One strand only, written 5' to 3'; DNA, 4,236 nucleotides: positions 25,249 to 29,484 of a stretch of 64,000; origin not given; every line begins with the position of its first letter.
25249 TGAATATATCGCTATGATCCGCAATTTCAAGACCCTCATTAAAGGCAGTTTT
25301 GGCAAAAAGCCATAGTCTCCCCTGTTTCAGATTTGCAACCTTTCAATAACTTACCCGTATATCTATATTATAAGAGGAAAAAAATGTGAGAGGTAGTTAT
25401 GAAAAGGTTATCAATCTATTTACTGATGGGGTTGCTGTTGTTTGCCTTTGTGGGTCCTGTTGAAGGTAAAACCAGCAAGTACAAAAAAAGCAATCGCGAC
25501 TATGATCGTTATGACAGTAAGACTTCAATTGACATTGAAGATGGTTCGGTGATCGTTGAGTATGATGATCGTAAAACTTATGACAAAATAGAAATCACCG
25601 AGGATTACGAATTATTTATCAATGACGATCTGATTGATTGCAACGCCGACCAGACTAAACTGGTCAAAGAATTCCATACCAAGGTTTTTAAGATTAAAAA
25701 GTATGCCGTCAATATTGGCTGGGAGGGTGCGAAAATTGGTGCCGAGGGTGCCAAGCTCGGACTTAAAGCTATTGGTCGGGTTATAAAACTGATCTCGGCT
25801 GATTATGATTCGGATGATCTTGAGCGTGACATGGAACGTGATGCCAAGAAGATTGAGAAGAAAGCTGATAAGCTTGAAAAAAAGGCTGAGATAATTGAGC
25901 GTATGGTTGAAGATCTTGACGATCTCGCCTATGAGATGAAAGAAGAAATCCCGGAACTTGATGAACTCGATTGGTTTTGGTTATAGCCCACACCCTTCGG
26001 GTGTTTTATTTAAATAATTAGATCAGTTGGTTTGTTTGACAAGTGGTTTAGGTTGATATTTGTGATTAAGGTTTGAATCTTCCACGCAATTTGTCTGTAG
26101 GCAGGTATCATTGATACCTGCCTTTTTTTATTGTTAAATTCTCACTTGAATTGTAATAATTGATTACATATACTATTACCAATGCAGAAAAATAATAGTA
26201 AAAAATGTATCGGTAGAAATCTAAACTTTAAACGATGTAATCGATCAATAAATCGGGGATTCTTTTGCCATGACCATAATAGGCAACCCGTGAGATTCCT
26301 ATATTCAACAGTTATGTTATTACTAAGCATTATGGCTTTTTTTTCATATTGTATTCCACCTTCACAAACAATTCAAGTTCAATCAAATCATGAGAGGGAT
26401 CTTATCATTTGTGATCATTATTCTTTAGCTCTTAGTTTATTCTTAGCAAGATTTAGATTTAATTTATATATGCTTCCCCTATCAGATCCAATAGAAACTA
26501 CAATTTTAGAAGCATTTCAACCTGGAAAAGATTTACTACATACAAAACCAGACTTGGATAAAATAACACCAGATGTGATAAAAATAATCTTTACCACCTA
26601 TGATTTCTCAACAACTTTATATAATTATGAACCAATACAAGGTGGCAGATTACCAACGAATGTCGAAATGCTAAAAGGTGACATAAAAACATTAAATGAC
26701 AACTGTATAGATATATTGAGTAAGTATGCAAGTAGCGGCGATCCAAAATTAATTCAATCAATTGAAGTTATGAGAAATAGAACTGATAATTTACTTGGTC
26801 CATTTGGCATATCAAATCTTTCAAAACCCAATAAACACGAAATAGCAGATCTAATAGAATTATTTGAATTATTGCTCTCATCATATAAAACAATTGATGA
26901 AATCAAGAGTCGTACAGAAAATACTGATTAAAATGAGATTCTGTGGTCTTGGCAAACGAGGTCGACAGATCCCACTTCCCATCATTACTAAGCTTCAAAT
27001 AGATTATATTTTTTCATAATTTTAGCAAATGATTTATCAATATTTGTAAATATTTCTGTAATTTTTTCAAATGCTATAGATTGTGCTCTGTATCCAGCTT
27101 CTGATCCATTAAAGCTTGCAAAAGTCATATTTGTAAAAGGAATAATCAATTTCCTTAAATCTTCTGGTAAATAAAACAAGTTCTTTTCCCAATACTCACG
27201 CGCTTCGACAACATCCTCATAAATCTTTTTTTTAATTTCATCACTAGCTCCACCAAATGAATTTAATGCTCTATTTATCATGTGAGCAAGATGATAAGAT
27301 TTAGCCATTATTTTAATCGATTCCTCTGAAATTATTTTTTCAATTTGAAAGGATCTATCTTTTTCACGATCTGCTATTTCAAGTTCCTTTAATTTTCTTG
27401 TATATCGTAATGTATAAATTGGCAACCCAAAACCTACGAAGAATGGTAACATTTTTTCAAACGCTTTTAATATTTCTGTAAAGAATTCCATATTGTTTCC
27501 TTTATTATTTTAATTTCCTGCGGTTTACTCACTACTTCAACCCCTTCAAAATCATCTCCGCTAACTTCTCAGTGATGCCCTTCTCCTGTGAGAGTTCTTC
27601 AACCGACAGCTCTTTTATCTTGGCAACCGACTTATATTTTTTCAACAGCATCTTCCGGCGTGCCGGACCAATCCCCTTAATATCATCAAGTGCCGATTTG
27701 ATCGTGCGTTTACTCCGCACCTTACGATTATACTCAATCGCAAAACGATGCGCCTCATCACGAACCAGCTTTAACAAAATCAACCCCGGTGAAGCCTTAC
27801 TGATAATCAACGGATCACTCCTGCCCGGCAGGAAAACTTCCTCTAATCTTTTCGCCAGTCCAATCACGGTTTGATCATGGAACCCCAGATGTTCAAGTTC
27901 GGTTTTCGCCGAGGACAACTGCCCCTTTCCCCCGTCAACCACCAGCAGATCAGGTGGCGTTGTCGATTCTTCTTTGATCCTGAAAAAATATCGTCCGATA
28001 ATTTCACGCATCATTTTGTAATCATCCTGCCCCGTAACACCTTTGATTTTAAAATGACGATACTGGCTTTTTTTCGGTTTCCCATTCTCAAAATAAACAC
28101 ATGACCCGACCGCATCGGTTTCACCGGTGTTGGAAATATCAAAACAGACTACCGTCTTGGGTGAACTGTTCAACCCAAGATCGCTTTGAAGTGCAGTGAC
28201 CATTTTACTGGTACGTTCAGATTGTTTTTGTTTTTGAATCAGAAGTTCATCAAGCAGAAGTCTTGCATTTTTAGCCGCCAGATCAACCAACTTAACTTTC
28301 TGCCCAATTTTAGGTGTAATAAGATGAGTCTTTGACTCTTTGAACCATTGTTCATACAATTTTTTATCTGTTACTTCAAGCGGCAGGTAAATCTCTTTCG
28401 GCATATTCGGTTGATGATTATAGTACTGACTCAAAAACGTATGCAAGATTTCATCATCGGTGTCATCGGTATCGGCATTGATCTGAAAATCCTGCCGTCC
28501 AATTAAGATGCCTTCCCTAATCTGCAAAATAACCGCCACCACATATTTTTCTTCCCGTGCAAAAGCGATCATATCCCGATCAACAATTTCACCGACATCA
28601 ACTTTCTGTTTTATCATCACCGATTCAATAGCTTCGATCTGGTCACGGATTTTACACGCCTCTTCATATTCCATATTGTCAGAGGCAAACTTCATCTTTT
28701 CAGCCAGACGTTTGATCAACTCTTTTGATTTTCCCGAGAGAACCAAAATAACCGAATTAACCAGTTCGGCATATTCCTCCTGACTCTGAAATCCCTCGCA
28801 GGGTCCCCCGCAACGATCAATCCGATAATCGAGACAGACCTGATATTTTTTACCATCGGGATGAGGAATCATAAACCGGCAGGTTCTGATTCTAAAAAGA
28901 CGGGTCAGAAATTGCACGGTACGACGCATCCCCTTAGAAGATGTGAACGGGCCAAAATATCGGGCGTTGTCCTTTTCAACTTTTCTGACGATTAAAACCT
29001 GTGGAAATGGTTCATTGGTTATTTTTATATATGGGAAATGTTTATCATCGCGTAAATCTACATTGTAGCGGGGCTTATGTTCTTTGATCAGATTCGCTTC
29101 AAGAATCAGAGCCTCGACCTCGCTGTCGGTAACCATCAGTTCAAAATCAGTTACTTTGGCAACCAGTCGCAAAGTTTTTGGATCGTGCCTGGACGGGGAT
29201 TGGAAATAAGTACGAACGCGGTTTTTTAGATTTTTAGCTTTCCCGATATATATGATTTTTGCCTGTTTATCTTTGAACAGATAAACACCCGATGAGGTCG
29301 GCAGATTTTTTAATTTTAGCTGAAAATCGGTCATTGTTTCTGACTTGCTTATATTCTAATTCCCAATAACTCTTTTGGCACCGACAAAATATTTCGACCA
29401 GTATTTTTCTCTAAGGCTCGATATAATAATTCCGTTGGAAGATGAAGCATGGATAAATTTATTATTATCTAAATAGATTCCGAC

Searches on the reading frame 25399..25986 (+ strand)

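Call 106: search_protein_families(library=pfam, proteins=[window:25399-25986:+], max_evalue=0.001)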
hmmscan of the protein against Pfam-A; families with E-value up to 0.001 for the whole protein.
window:25399-25986:+ (195 aa): 1 family
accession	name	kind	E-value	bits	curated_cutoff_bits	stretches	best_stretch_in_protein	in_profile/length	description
PF11101.13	DUF2884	-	1.2e-09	38.6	30.6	1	58-132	20-87/228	Protein of unknown function (DUF2884)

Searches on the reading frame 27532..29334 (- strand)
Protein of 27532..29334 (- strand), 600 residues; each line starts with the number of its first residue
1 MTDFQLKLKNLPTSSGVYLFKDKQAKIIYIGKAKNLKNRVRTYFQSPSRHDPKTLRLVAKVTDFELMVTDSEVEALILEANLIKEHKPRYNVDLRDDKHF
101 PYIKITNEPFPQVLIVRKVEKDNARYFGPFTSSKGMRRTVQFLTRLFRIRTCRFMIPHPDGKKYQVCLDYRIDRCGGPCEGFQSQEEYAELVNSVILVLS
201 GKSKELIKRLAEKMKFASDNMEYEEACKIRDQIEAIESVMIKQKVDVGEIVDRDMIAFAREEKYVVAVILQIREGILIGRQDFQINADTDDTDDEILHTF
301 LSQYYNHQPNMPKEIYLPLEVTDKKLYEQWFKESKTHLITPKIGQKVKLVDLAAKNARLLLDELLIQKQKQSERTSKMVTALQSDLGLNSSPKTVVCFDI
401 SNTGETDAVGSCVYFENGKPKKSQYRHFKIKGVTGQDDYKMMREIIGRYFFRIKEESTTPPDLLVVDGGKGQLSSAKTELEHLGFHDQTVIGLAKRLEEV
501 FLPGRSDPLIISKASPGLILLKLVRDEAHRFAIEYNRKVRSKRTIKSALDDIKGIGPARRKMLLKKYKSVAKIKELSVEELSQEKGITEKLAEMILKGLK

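Call 106: search_protein_families(library=pfam, proteins=[window:27532-29334:-], max_evalue=0.001)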
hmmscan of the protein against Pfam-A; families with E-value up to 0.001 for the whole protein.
window:27532-29334:- (600 aa): 6 families
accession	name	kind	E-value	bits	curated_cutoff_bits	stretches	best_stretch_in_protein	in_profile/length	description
PF08459.17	UvrC_RNaseH_dom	-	1.6e-51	174.7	22.3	1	384-533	2-159/159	UvrC RNAse H endonuclease domain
PF22920.2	UvrC_RNaseH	-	8.5e-30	103.5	24.3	1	252-363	1-115/116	UvrC Ribonuclease H-like domain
PF14520.12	HHH_5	-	1.3e-11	45.3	27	1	548-600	3-56/57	Helix-hairpin-helix domain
PF01541.30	GIY-YIG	-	1.1e-10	42.1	22.6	1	15-91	2-78/78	GIY-YIG catalytic domain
PF02151.25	UVR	-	1.7e-09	37.5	21.5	1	204-238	1-35/36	UvrB/uvrC motif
PF12826.13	HHH_2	-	0.00044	20.8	27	0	552-596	8-52/64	Helix-hairpin-helix motif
